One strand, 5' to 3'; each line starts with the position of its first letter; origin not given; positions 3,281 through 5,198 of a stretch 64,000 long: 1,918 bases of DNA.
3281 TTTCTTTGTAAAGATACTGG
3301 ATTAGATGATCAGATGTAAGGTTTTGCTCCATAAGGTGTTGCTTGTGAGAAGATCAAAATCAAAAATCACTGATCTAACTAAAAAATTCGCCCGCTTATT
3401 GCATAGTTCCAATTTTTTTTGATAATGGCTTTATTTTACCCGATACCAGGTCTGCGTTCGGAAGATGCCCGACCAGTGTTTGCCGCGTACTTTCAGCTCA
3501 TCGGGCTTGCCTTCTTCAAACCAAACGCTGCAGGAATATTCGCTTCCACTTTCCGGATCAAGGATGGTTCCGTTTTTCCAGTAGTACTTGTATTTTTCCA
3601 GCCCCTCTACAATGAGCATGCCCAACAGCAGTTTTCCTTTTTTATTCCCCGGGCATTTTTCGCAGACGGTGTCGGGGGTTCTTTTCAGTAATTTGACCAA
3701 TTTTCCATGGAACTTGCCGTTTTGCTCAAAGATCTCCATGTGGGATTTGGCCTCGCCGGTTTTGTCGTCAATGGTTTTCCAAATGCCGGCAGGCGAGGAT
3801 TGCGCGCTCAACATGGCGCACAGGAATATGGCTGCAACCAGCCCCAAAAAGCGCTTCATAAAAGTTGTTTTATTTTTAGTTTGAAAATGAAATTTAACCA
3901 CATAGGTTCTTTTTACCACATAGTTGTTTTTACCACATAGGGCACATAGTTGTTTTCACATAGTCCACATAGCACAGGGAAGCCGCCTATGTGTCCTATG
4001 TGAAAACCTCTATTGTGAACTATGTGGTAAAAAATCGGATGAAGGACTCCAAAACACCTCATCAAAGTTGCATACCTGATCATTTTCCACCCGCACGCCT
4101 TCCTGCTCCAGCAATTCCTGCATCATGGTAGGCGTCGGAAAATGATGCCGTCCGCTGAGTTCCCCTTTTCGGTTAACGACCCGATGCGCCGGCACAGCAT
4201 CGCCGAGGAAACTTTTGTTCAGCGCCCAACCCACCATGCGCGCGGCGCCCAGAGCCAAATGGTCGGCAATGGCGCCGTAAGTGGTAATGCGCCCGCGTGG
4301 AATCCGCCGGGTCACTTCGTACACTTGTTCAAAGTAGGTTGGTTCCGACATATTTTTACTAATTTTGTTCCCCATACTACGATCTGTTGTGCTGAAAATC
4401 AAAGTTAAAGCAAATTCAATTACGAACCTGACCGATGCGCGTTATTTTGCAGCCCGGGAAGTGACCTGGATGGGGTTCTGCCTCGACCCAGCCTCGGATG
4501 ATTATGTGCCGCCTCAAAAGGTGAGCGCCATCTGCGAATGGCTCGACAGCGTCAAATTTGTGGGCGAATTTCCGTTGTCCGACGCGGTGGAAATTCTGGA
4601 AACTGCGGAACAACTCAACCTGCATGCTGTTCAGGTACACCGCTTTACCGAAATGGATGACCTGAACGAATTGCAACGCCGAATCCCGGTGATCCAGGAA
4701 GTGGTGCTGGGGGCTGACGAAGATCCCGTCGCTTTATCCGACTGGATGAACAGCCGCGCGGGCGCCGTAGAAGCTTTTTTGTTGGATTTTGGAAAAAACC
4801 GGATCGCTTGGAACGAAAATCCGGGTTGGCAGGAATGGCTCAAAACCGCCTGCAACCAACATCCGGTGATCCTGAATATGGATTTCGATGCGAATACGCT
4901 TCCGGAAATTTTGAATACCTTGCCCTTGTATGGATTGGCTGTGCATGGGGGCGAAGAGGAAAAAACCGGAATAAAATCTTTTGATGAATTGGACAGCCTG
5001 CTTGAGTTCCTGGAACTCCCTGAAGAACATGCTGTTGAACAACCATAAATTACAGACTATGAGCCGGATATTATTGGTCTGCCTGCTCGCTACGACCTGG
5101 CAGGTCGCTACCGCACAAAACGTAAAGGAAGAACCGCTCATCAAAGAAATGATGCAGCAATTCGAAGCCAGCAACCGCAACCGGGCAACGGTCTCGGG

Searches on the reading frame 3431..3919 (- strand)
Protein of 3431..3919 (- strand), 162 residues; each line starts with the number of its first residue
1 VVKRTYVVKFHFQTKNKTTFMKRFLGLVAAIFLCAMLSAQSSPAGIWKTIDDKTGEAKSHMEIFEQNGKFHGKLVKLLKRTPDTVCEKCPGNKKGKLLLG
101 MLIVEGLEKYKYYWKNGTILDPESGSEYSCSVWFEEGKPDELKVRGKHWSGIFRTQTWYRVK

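Call 40: search_protein_families(library=pfam, proteins=[window:3431-3919:-], max_evalue=0.01)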
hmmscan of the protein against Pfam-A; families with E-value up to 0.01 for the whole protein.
window:3431-3919:- (162 aa): 1 family
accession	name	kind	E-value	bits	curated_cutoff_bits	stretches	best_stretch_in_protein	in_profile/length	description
PF09917.15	DUF2147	-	6.5e-25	88.3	27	1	45-160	1-112/112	Uncharacterized protein conserved in bacteria (DUF2147)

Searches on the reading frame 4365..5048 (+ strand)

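Call 40: search_protein_families(library=pfam, proteins=[window:4365-5048:+], max_evalue=0.01)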
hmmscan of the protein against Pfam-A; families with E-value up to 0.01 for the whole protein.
window:4365-5048:+ (227 aa): 1 family
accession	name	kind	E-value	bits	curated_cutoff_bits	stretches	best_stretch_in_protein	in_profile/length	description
PF00697.28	PRAI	-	4.9e-09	36.6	22.7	1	15-211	2-189/193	N-(5'phosphoribosyl)anthranilate (PRA) isomerase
